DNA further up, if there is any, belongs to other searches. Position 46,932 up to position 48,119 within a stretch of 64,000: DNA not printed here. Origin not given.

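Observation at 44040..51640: AT-rich island encodes a seven-protein envelope module (zinc ribbons, lipoproteins, FecR ectodomain, PDG repeats) with no recognisable enzyme or known system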

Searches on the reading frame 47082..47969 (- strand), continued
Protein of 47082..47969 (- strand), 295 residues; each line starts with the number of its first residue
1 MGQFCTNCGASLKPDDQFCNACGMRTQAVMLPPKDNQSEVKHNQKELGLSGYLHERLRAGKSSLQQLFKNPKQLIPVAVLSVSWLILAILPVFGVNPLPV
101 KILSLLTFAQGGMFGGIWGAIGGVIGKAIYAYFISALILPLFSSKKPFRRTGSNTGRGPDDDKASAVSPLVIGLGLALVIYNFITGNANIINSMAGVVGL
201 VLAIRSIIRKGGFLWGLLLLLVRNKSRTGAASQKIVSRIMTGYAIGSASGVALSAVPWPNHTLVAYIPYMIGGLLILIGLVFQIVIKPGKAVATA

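Call 76: search_protein_families(library=pfam, proteins=[P0117, P0119, P0146, P0153, P0193, P0204, P0232], max_evalue=0.001)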
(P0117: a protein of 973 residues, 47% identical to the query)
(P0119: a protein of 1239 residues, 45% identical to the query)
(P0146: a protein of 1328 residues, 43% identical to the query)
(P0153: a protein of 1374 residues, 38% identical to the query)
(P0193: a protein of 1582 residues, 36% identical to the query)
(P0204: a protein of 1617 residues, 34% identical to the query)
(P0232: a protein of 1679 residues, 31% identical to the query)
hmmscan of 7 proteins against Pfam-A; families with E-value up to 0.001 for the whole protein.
P0117 (973 aa): 1 family
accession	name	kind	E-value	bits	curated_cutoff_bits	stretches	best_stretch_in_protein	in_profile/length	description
PF07202.18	Tcp10_C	-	6.5e-17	61.3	36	2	777-801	10-34/35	T-complex protein 10 C-terminus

P0119 (1239 aa): 0 families

P0146 (1328 aa): 1 family
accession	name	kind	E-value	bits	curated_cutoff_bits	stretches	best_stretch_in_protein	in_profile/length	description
PF13240.11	Zn_Ribbon_1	-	2.9e-05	24.2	25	1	4-25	1-22/23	zinc-ribbon domain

P0153 (1374 aa): 0 families

P0193 (1582 aa): 0 families

P0204 (1617 aa): 0 families

P0232 (1679 aa): 0 families

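Call 81: search_protein_families(library=pfam, alignment_id=A4, max_evalue=0.001)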
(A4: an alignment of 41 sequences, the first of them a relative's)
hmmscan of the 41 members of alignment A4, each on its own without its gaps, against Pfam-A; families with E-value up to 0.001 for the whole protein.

A. member 1, P0148 (791 aa): 2 families
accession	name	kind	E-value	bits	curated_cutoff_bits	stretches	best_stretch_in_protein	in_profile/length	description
PF13240.11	Zn_Ribbon_1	-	1.5e-07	31.4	25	1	2-24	1-23/23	zinc-ribbon domain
PF12773.13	DZR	-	0.00026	21.5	27.3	1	3-25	1-23/45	Double zinc ribbon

B. families by the number of members that match (of 41 scanned): 5 families
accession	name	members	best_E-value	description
PF13240.11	Zn_Ribbon_1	14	1.7e-11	zinc-ribbon domain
PF12773.13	DZR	7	2e-08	Double zinc ribbon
PF13248.11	Zn_ribbon_3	6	3.6e-06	zinc-ribbon domain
PF14803.11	Zn_ribbon_Nudix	1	0.00067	Nudix N-terminal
PF24460.1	DUF7575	1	0.00096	Domain of unknown function (DUF7575)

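Call 97: search_protein_families(library=pfam, proteins=[L047:28-1296:+, L047:1313-3736:+, L047:3715-5661:+, L047:14782-15435:+, L047:15877-16710:+, L060:1758-3032:+, L060:3120-4568:+, L060:4595-5800:+, L060:10608-11780:+, L060:961-1665:-], max_evalue=0.001)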
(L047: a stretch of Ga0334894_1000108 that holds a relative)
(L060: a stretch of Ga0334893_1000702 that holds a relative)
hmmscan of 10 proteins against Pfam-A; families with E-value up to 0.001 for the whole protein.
L047:28-1296:+ (422 aa): 4 families
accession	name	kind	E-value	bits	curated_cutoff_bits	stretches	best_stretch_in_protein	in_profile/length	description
PF08323.17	Glyco_transf_5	-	6.1e-59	200.1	22.7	1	8-182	63-238/239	Starch synthase catalytic domain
PF00534.26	Glycos_transf_1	-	7.2e-18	65.1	26.4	1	233-389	9-162/172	Glycosyl transferases group 1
PF13692.12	Glyco_trans_1_4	-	4.1e-09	37.3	27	1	240-376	2-133/142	Glycosyl transferases group 1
PF13439.12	Glyco_transf_4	-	5.2e-05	23.8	28.5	1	52-169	52-149/170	Glycosyltransferase Family 4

L047:1313-3736:+ (807 aa): 1 family
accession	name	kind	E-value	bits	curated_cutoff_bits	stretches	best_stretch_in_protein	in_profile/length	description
PF00343.26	Phosphorylase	-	2.5e-303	1008.3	27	1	95-804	2-713/713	Carbohydrate phosphorylase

L047:3715-5661:+ (648 aa): 2 families
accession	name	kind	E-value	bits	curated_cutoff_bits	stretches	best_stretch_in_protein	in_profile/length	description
PF00128.31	Alpha-amylase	-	6.1e-17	62.4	22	2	296-492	158-354/446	Alpha amylase, catalytic domain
PF02922.24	CBM_48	-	1.6e-08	35.2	22.4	1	20-95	2-83/83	Carbohydrate-binding module 48 (Isoamylase N-terminal domain)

L047:14782-15435:+ (217 aa): 3 families
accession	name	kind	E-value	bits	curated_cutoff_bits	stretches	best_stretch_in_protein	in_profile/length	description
PF13240.11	Zn_Ribbon_1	-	4.2e-07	30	25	1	4-25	1-22/23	zinc-ribbon domain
PF12773.13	DZR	-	0.0001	22.8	27.3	1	5-25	1-21/45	Double zinc ribbon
PF13248.11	Zn_ribbon_3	-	0.00011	22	27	1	3-24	3-24/26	zinc-ribbon domain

L047:15877-16710:+ (277 aa): 4 families
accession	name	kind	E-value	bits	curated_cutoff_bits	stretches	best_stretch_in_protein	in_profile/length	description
PF00665.32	rve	-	2.5e-21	76.3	32.6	1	107-192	2-89/102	Integrase core domain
PF13276.12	HTH_21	-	3.6e-16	59.6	28.1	1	26-82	2-59/60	HTH-like domain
PF13683.12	rve_3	-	1e-09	38.4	26.5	1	196-258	6-67/67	Integrase core domain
PF13333.12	rve_2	-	6.8e-09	36.2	22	1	210-262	1-52/56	Integrase core domain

L060:1758-3032:+ (424 aa): 4 families
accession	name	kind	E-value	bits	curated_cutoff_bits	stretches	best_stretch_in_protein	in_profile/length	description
PF03572.23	Peptidase_S41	-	6.8e-19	68.5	24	1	240-396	2-163/165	Peptidase family S41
PF21558.3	Pept_S41_N_bact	-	1.3e-06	28.7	27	1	127-201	4-75/87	Bacteroidetes, Peptidase, S41 family, N-terminal domain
PF17816.7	PDZ_4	-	0.00063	20.4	23.1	0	126-167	14-53/114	PDZ domain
PF00595.29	PDZ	-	0.00084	20.1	23.2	0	126-165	24-63/81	PDZ domain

L060:3120-4568:+ (482 aa): 4 families
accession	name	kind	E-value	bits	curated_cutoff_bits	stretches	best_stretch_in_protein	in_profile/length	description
PF02878.22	PGM_PMM_I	-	4.9e-41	140.1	22.5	1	11-148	2-136/138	Phosphoglucomutase/phosphomannomutase, alpha/beta/alpha domain I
PF02880.22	PGM_PMM_III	-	5.4e-30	104.3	20.7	1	274-380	2-110/115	Phosphoglucomutase/phosphomannomutase, alpha/beta/alpha domain III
PF02879.22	PGM_PMM_II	-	1.9e-26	93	29.3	1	169-269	2-103/103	Phosphoglucomutase/phosphomannomutase, alpha/beta/alpha domain II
PF00408.26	PGM_PMM_IV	-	7.3e-09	36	23.1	1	417-473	15-67/68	Phosphoglucomutase/phosphomannomutase, C-terminal domain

L060:4595-5800:+ (401 aa): 3 families
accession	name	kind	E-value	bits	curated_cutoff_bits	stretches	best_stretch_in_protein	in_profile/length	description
PF07690.21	MFS_1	-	7.2e-41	140.7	33.4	2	12-247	2-234/347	Major Facilitator Superfamily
PF13347.12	MFS_2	-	1.7e-15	57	27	1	12-384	3-403/427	MFS/sugar transport protein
PF05977.19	MFS_3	-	4.3e-05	22.6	27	1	251-398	46-193/524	Transmembrane secretion effector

L060:10608-11780:+ (390 aa): 2 families
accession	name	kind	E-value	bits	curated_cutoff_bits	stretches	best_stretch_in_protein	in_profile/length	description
PF17032.10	Zn_ribbon_15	-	7.8e-06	27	28.9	0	160-181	52-73/73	zinc-ribbon family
PF13240.11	Zn_Ribbon_1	-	0.00024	21.2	25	1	162-181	1-20/23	zinc-ribbon domain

L060:961-1665:- (234 aa): 4 families
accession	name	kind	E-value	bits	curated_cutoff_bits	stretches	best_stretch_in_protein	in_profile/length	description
PF00027.35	cNMP_binding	-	2.2e-21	76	27.5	1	38-124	2-88/89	Cyclic nucleotide-binding domain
PF13545.12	HTH_Crp_2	-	4.8e-17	62.1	27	1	158-234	2-70/70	Crp-like helix-turn-helix domain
PF00325.26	Crp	-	4.4e-10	39.5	21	1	184-215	1-32/32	Bacterial regulatory proteins, crp family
PF25213.1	HVO_A0261_N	-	0.00059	20.1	35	0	183-218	22-57/86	HVO_A0261 N-terminal domain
